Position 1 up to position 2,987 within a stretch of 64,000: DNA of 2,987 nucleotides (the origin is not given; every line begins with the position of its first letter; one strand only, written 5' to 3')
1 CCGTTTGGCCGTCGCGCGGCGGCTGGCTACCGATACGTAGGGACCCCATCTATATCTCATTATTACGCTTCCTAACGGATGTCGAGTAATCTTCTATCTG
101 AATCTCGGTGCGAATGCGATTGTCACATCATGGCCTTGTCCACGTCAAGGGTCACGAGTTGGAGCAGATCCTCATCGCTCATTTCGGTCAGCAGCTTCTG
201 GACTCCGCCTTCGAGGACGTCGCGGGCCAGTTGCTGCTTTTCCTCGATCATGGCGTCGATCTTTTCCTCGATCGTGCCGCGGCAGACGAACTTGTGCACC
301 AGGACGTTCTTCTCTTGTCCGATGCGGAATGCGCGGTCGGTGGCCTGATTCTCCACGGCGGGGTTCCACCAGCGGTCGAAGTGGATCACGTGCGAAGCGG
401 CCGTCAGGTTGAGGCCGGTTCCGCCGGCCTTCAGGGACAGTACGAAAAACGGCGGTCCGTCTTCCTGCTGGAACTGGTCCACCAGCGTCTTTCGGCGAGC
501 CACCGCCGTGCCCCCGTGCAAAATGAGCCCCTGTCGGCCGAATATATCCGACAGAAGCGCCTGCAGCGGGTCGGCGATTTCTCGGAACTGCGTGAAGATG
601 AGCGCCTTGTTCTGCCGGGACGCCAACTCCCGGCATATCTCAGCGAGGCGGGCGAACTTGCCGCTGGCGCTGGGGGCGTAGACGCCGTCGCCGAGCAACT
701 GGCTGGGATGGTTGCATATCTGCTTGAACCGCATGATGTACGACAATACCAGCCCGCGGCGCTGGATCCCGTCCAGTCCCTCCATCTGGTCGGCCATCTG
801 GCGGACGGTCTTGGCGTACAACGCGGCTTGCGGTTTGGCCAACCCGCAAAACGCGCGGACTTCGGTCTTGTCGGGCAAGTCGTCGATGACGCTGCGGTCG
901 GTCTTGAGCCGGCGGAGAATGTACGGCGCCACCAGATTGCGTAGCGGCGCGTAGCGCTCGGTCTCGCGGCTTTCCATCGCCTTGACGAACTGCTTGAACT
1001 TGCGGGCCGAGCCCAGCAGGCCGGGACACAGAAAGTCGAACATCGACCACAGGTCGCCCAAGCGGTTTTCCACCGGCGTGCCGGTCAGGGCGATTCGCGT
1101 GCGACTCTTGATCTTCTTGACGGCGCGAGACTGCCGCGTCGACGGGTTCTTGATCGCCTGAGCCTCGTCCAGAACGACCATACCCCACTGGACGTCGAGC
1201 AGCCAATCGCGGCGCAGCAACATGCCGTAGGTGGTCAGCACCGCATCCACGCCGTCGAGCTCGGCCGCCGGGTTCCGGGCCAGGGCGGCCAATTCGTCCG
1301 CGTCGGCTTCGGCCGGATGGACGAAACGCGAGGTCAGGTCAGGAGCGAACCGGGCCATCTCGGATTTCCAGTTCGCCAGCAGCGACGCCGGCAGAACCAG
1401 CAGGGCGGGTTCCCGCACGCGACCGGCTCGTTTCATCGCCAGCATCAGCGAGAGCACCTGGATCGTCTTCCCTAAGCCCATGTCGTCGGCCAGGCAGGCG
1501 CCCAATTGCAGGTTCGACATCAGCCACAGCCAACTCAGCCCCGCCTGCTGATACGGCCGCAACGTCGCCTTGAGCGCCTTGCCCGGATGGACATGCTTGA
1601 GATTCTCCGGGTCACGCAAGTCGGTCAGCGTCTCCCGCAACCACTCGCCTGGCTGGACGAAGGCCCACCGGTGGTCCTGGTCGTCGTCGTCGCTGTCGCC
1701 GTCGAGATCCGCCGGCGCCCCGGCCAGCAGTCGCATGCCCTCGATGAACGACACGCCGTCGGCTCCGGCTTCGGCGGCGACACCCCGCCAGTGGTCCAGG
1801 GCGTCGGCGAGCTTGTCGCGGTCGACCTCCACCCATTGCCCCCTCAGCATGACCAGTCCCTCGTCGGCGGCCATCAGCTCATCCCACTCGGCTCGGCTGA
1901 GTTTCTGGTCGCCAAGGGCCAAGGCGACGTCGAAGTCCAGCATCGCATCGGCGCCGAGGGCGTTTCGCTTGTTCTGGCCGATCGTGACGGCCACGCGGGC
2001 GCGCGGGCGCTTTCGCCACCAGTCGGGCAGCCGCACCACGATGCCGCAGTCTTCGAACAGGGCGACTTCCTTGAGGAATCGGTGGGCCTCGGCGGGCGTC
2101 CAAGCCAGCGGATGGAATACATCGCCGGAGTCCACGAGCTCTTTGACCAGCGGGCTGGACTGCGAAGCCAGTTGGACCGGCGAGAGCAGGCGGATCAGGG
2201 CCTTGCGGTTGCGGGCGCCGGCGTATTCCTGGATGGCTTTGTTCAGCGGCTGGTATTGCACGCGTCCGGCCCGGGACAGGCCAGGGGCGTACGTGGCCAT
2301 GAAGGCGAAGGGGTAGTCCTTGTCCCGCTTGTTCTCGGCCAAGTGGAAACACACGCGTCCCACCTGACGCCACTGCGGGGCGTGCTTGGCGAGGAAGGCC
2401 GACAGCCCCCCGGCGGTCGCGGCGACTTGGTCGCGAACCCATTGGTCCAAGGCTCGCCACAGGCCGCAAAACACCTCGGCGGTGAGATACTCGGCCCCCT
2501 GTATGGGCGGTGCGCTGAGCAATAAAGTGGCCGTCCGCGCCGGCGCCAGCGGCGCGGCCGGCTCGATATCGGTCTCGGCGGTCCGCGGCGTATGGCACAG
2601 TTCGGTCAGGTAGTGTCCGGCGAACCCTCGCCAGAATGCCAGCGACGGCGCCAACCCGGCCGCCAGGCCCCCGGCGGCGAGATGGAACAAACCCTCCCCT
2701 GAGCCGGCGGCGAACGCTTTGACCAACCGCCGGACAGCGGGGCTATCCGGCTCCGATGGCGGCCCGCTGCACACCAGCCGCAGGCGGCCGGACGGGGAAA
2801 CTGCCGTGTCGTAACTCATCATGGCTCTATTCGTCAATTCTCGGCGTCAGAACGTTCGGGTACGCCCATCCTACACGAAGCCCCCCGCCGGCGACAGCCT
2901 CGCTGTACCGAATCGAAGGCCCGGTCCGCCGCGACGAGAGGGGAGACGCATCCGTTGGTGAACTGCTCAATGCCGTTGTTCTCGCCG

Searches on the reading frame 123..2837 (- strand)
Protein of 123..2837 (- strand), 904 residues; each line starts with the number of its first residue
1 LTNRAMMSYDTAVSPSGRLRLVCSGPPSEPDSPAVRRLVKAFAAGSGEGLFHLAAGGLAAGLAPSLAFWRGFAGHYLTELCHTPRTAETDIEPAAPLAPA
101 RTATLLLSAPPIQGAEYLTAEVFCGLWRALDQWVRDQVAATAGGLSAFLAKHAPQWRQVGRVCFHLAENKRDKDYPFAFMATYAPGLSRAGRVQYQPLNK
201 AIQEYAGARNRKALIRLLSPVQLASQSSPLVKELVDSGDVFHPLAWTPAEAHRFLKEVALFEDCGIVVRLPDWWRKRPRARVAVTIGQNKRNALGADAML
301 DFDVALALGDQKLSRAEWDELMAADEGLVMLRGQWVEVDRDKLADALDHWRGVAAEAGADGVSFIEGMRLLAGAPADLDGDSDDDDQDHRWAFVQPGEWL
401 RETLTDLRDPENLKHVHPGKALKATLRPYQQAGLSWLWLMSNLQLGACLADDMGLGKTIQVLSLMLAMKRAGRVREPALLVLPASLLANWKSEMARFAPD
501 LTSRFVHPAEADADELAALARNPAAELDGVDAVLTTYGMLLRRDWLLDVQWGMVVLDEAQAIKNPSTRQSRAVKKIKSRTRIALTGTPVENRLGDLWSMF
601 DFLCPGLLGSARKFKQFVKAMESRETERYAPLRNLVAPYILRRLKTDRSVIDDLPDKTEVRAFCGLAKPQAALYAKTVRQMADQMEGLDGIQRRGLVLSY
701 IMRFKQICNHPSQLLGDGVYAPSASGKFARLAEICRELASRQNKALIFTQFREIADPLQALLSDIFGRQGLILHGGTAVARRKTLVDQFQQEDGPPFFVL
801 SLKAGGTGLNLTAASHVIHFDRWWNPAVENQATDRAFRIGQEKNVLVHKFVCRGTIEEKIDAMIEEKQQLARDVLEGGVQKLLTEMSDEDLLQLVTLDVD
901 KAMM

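Call 3: search_protein_families(library=pfam, proteins=[window:123-2837:-], max_evalue=0.1)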
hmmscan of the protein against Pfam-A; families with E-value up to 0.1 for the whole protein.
window:123-2837:- (904 aa): 5 families
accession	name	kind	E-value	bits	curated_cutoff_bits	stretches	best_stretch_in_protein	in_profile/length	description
PF00176.29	SNF2-rel_dom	-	1.3e-62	212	24.9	1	429-712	1-289/290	SNF2-related domain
PF12419.13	DUF3670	-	4e-36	124.1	27.6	1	240-370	2-134/136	SNF2 Helicase protein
PF00271.37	Helicase_C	-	1.7e-19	70.5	23.5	1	729-840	4-110/110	Helicase conserved C-terminal domain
PF04851.21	ResIII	-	1.3e-08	35.4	22.5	1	425-589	3-163/164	Type III restriction enzyme, res subunit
PF00270.35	DEAD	-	0.0004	20.6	26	1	452-589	22-161/167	DEAD/DEAH box helicase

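Call 4: search_protein_families(library=ncbifam, proteins=[window:123-2837:-], max_evalue=0.1)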
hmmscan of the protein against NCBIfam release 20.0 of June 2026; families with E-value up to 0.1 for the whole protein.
window:123-2837:- (904 aa): 9 families
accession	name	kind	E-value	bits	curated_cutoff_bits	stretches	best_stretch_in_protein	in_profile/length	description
NF058637.1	helic_SCO1167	equivalog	7.5e-175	583.6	1200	1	222-897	276-931/932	SCO1167/SCO6262 family helicase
NF053675.1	pilus_reg_Snf2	equivalog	7.7e-101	338.8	1100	1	398-890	559-1021/1029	pilus expression-regulating Snf2 family helicase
NF041790.1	anti-phage_ZorD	equivalog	1e-91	308.4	1500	2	531-848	705-1033/1035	type I Zorya anti-phage system protein ZorD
NF058636.1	helic_sll1366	equivalog_domain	6.1e-31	107.8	550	2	399-457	531-589/589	sll1366 family intein-prone helicase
NF038318.1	DISARM_DrmD_b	equivalog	4e-25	88.1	950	2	446-676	49-273/868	DISARM system SNF2-like helicase DrmD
NF038317.1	DISARM_DrmD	equivalog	7.8e-19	67.5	610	2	733-867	496-633/1021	DISARM system SNF2-like helicase DrmD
NF003426.0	PRK04914.1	equivalog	7.7e-15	54.2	576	2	448-588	174-316/959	RNA polymerase-associated protein RapA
NF042964.1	phospholipD_antiphage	equivalog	8.2e-15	54.2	1100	2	425-603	228-425/895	phospholipase D-like domain-containing anti-phage protein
NF041062.1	DpdE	equivalog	7e-12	44.1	500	2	449-633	175-343/1048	protein DpdE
